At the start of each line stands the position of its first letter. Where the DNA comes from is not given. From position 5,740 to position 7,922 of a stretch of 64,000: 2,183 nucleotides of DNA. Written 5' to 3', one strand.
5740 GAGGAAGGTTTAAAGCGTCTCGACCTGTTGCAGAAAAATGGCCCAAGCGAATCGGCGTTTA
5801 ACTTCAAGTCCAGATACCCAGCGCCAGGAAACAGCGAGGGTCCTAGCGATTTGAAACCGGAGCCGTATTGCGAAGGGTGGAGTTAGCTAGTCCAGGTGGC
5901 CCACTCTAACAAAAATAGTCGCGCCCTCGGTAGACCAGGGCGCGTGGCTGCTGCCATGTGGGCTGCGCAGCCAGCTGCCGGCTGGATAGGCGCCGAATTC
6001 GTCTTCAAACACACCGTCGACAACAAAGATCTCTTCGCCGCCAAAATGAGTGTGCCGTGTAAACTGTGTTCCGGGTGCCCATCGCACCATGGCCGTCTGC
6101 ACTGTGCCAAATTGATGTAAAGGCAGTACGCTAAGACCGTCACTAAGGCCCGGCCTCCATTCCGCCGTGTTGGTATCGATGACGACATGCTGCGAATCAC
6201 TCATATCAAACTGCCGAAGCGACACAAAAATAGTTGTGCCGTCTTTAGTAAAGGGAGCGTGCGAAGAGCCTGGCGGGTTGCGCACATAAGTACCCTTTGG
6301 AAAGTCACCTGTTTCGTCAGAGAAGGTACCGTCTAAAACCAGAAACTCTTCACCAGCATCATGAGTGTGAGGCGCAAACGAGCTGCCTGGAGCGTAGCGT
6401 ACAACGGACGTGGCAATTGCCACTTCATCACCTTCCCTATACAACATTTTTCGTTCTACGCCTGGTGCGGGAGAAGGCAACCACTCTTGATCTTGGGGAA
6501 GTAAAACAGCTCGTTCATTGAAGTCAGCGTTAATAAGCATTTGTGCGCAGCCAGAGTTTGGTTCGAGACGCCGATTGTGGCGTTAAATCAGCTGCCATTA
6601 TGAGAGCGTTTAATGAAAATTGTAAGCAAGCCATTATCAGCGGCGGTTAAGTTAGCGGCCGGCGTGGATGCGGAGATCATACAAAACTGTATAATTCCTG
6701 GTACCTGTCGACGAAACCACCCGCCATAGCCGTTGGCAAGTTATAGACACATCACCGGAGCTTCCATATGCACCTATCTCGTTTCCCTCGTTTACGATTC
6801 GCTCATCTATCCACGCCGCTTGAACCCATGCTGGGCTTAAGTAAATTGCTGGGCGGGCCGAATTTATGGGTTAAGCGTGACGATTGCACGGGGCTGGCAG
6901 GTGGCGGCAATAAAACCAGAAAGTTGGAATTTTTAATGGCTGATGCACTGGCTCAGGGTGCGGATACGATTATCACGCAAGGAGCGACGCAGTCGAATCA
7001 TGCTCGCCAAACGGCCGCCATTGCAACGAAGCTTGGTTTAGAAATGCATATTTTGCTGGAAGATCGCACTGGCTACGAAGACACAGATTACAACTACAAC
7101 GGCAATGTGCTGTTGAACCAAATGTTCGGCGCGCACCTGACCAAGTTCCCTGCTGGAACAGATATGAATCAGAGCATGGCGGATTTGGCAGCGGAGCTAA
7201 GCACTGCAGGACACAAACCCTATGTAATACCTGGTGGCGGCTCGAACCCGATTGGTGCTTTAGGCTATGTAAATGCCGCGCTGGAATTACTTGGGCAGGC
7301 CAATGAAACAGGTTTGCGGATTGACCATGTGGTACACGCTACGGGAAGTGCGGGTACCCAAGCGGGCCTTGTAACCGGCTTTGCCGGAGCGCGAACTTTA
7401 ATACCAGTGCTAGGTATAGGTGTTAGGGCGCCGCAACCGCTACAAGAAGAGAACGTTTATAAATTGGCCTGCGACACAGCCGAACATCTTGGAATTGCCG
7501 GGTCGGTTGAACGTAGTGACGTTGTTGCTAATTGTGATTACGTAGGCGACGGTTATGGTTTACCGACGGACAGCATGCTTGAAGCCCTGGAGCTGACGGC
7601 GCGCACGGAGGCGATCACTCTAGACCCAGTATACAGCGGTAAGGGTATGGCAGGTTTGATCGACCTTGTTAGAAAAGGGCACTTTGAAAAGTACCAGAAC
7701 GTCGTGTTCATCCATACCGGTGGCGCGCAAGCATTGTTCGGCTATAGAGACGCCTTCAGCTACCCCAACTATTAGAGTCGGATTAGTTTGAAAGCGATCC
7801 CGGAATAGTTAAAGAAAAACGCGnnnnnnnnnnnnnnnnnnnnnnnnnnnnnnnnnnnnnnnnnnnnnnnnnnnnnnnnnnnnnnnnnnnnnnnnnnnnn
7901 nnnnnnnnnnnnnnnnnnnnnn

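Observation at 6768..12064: Compact operon of CuyA/DcyD-like lyase, HisD/HpsN-like dehydrogenase, DegT aminotransferase and Asp/Glu-family racemase, with a convergent EamA transporter: candidate organosulfonate (DHPS/sulfolactate/cysteate) or D-amino-acid pathway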

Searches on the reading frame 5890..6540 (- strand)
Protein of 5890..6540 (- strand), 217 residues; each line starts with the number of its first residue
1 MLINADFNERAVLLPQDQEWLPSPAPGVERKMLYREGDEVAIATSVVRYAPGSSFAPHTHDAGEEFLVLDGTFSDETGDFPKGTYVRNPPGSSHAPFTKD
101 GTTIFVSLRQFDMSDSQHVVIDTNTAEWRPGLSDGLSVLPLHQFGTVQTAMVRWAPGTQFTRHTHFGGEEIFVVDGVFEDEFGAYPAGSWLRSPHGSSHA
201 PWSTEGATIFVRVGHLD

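Call 4: search_protein_families(library=ncbifam, proteins=[window:5890-6540:-])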
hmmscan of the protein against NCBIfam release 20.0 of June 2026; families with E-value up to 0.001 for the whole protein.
window:5890-6540:- (217 aa): 3 families
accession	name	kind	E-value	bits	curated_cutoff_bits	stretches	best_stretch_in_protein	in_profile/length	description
TIGR02451.1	anti_sig_ChrR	subfamily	7.1e-16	58.7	124.5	2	17-101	106-187/216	ChrR family anti-sigma-E factor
NF051881.1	StressantisigmaChrR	equivalog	1.3e-10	41.3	300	2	35-97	117-176/209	cadmium/peroxide/UV radiation responsive anti-sigma factor ChrR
NF049940.1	MandnitrLy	equivalog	5.6e-07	29.4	140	0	32-73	25-66/130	(R)-mandelonitrile lyase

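Call 5: search_protein_families(library=pfam, proteins=[window:5890-6540:-])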
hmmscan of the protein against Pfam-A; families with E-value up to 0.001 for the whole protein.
window:5890-6540:- (217 aa): 5 families
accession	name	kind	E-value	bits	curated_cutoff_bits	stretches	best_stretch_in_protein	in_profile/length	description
PF12973.13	Cupin_7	-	1.4e-65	218.1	27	2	9-111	2-104/105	ChrR Cupin-like domain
PF07883.17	Cupin_2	-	1e-08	35.2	27.2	1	46-96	2-56/70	Cupin domain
PF14499.12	DUF4437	-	8.9e-07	28.7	24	0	41-102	35-101/250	Domain of unknown function (DUF4437)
PF16867.11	DMSP_lyase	-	8.2e-06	26.1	27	0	46-99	99-156/162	Dimethlysulfonioproprionate lyase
PF00190.28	Cupin_1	-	0.00064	19.8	22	0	41-72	32-64/151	Cupin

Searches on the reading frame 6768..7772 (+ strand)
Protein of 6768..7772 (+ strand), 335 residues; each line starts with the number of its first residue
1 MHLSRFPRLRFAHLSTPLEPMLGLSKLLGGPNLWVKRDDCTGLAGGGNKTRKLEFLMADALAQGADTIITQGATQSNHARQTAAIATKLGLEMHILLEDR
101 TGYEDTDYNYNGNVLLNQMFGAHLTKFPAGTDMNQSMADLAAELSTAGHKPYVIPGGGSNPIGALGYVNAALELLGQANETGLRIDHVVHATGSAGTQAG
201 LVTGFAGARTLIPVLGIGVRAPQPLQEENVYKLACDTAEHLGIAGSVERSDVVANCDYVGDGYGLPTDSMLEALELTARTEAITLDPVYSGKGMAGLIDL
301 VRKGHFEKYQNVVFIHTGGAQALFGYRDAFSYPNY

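Call 4: search_protein_families(library=ncbifam, proteins=[window:6768-7772:+])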
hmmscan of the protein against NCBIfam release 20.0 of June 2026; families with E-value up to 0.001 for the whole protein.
window:6768-7772:+ (335 aa): 11 families
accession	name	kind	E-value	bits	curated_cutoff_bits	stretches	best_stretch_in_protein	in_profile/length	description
NF052482.1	sulfolyase_CuyA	equivalog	1.2e-163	543.7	450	1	1-330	1-331/332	D-cysteate sulfo-lyase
NF003030.0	PRK03910.1-3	equivalog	3.4e-95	319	429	1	2-329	9-334/338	D-cysteine desulfhydrase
TIGR01275.1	ACC_deam_rel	subfamily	2.1e-94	316.4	289.4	1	10-328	2-319/321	pyridoxal phosphate-dependent enzymes, D-cysteine desulfhydrase family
NF003029.0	PRK03910.1-1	equivalog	7.3e-87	291.8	610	1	2-327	5-325/328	D-cysteine desulfhydrase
NF003032.0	PRK03910.1-5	equivalog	1.7e-85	287.1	469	1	2-328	6-328/330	D-cysteine desulfhydrase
NF052537.1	CoM_syn_XcbE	exception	6.6e-83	278.6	450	1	3-324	3-321/322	coenzyme M biosynthesis enzyme XcbE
TIGR01274.1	ACC_deam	equivalog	2.6e-76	257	392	1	3-330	2-334/337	1-aminocyclopropane-1-carboxylate deaminase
NF010646.0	PRK14045.1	equivalog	3.9e-71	240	550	1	3-328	9-323/329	1-aminocyclopropane-1-carboxylate deaminase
TIGR02079.1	THD1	equivalog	4.1e-05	22.5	440.55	1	15-217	16-202/410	threonine ammonia-lyase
TIGR01124.1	ilvA_2Cterm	equivalog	0.00029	19.6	411.3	1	14-208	16-190/499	threonine ammonia-lyase, biosynthetic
NF004170.0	PRK05638.1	equivalog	0.00096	17.8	421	0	45-319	92-354/442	threonine synthase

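Call 5: search_protein_families(library=pfam, proteins=[window:6768-7772:+])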
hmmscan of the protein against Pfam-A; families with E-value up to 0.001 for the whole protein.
window:6768-7772:+ (335 aa): 1 family
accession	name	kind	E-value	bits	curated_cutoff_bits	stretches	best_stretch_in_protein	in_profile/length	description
PF00291.31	PALP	-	2.4e-53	181.8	35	1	13-318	5-295/295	Pyridoxal-phosphate dependent enzyme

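Call 6: search_solved_structures(query=window:6768-7772:+, show_alignments=3)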
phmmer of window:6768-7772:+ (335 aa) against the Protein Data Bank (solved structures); distinct sequences matched with E-value up to 0.001: 8.
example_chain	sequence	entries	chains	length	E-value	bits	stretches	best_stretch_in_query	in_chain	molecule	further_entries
7ysk_A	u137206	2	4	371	1.9e-130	438.1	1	1-331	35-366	D-Cysteine desulfhydrase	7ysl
4d97_A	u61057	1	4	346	3.5e-80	272.9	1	2-333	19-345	D-cysteine desulfhydrase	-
4d8t_A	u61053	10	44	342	7e-79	268.6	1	2-327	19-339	D-cysteine desulfhydrase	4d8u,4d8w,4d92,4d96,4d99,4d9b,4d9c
1rqx_A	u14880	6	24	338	4.4e-78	266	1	1-330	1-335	1-aminocyclopropane-1-carboxylate deaminase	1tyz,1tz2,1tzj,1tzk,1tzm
1j0a_A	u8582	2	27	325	3.4e-57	197.4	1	3-329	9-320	1-aminocyclopropane-1-carboxylate deaminase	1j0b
1f2d_A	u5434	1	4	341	2.1e-52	181.6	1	8-330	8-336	1-AMINOCYCLOPROPANE-1-CARBOXYLATE DEAMINASE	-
1j0e_A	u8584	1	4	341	7.4e-52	179.8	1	8-330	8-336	1-aminocyclopropane-1-carboxylate deaminase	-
1j0c_A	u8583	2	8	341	1.4e-51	178.9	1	8-330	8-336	1-aminocyclopropane-1-carboxylate deaminase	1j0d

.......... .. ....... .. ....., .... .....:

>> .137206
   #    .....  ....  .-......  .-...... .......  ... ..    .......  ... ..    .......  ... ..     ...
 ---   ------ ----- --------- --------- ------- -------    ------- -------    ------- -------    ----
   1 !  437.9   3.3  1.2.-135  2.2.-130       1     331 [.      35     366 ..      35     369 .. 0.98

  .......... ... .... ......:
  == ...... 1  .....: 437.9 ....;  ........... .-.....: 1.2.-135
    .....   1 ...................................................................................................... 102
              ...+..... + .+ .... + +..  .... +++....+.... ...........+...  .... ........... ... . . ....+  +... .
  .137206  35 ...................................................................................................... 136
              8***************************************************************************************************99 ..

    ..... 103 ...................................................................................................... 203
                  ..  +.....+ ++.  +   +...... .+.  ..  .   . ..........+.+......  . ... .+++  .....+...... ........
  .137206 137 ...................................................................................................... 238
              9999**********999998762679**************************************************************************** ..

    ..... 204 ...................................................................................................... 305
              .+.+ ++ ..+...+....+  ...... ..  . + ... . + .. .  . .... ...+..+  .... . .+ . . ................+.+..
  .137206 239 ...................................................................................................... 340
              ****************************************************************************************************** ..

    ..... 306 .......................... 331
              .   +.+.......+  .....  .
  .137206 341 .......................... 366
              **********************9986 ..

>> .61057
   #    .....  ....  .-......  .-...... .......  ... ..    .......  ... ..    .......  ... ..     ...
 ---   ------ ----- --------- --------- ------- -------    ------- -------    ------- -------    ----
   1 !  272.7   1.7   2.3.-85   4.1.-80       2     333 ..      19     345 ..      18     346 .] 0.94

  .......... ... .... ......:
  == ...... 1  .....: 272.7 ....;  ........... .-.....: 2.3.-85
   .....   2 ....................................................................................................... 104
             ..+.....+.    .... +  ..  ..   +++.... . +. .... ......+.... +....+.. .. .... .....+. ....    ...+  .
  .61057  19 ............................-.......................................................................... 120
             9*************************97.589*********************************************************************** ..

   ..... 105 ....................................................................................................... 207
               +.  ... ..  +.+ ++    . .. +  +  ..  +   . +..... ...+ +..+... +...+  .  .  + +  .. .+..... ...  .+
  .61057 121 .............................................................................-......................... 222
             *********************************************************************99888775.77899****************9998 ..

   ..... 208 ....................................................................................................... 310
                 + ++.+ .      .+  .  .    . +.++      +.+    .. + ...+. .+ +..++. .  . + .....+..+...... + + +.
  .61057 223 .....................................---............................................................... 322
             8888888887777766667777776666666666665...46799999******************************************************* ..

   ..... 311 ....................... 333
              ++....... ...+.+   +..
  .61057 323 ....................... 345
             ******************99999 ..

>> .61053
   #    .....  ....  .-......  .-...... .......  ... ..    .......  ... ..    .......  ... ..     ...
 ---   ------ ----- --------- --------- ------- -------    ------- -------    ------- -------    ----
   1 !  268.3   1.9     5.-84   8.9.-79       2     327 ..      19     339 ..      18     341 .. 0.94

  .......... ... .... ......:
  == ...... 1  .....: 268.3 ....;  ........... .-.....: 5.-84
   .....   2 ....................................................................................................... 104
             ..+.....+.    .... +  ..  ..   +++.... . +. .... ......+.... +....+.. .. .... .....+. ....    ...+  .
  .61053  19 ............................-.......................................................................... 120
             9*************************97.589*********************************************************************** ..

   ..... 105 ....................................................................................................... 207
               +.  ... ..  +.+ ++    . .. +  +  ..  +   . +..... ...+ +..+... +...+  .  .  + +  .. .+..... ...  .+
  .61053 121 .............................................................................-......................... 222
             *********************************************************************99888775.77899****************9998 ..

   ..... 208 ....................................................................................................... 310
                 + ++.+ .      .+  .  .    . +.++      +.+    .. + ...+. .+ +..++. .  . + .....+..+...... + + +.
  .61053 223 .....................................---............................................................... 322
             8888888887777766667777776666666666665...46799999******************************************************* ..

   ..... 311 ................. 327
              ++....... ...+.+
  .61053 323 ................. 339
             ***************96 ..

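Call 32: search_dna_similar(query=window:6768-7772:+, collection=plasmids, mode=protein, max_rows=30)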
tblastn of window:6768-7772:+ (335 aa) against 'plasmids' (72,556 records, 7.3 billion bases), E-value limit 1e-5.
Records with a match: 495; places in all: 515; records where one place covers at least 80% of the query: 483.
Best place of each record, by identity: 60-80% 29; <60% 466.
By first word of the organism name: Ralstonia 131; Rhizobium 82; Sinorhizobium 54; Pseudosulfitobacter 45; Paraburkholderia 17; Streptomyces 13; Mesorhizobium 12; Ensifer 10; Phaeobacter 9; Escherichia 8; and 55 more.
By predicted mobility (MOB-suite, as given by PLSDB): non-mobilizable 223; conjugative 142; mobilizable 130.
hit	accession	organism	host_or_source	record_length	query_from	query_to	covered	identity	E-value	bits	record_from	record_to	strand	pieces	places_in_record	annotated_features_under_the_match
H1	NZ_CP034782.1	Pseudomonas sp. MPC6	-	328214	1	335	100%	74.9%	9e-163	510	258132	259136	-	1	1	D-cysteine desulfhydrase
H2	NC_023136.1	Leisingera methylohalidivorans DSM 14336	Seawater collected from a tide pool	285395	1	334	100%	67.4%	1e-141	449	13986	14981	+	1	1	D-cysteine desulfhydrase | helix-turn-helix domain-containing protein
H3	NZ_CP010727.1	Phaeobacter inhibens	cell culture,clam larvae aquaculture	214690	1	332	99%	67.2%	2e-137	437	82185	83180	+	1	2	D-cysteine desulfhydrase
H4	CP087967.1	Polaromonas sp. P1-6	cell culture,cave ground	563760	1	331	99%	67.1%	3e-119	454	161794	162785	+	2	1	none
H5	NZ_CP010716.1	Phaeobacter piscinae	cell culture,fish larvae aquaculture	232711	1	332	99%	66.3%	1e-134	429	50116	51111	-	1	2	D-cysteine desulfhydrase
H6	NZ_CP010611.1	Phaeobacter inhibens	cell culture,clam larvae aquaculture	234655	1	332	99%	66.3%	1e-134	429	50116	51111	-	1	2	D-cysteine desulfhydrase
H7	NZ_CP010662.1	Phaeobacter inhibens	cell culture,clam larvae aquaculture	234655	1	332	99%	66.3%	1e-134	429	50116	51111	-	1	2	D-cysteine desulfhydrase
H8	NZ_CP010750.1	Phaeobacter inhibens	cell culture,algae aquaculture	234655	1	332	99%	66.3%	1e-134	429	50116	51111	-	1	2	D-cysteine desulfhydrase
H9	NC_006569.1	Ruegeria pomeroyi DSS-3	-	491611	1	332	99%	65.8%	1e-134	429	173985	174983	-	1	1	D-cysteine desulfhydrase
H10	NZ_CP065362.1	Ruegeria sp. SCSIO 43209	Galaxea fascicularis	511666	1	332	99%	65.7%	2e-127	408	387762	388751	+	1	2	D-cysteine desulfhydrase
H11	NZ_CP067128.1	Paracoccus alcaliphilus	whole organism,soil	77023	1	334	100%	64.7%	1e-137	438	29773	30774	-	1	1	D-cysteine desulfhydrase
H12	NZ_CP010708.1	Phaeobacter inhibens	cell culture,algae aquaculture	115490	1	332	99%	65.1%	2e-134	428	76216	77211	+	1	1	D-cysteine desulfhydrase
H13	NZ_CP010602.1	Phaeobacter inhibens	cell culture,clam larvae aquaculture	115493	1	332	99%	65.1%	2e-134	428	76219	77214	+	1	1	D-cysteine desulfhydrase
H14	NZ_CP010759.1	Phaeobacter inhibens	cell culture,clam larvae aquaculture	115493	1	332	99%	65.1%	2e-134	428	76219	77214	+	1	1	D-cysteine desulfhydrase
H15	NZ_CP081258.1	Phaeobacter inhibens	-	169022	1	332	99%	65.1%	2e-134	428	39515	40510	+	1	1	D-cysteine desulfhydrase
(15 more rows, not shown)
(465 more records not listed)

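Call 34: get_annotated_region(hit=H9, flank=6000)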
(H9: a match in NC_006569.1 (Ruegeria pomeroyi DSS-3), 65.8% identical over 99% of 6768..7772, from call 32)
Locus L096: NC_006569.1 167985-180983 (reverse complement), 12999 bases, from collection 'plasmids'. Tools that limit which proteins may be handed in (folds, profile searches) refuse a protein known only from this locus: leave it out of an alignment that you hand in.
description: Ruegeria pomeroyi DSS-3 megaplasmid, complete sequence
organism: Ruegeria pomeroyi DSS-3 (NCBI taxid 246200)
taxonomy: Bacteria; Pseudomonadota; Alphaproteobacteria; Rhodobacterales; Roseobacteraceae; Ruegeria; Ruegeria pomeroyi; Ruegeria pomeroyi DSS-3
host: -; source: -; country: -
typing (MOB-suite, as given by PLSDB): non-mobilizable; replicon rep_cluster_95
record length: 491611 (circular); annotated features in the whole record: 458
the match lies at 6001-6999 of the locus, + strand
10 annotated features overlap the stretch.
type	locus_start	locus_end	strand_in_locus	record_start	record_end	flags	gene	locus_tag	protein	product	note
CDS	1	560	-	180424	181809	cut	-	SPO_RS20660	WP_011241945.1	PLP-dependent aminotransferase family protein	-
CDS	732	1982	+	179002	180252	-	-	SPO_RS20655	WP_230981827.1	hydroxymethylglutaryl-CoA reductase, degradative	GO:0016054 - organic acid catabolic process [Evidence IEA]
CDS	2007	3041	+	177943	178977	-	dctP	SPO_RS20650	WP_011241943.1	TRAP transporter substrate-binding protein DctP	GO:0055085 - transmembrane transport [Evidence IEA]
CDS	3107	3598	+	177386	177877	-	-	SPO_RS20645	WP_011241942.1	TRAP transporter small permease subunit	-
CDS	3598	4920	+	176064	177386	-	-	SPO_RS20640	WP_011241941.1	TRAP transporter large permease subunit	GO:0015740 - C4-dicarboxylate transport [Evidence IEA]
CDS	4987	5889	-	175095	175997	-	-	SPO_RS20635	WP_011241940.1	LysR family transcriptional regulator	GO:0006355 - regulation of DNA-templated transcription [Evidence IEA]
CDS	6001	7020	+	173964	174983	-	-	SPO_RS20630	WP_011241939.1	D-cysteine desulfhydrase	-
CDS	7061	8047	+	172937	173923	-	-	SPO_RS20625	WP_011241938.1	putative sulfate exporter family transporter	-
CDS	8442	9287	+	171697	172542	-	-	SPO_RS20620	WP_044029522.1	hypothetical protein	-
CDS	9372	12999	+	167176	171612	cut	-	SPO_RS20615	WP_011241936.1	VWA domain-containing protein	-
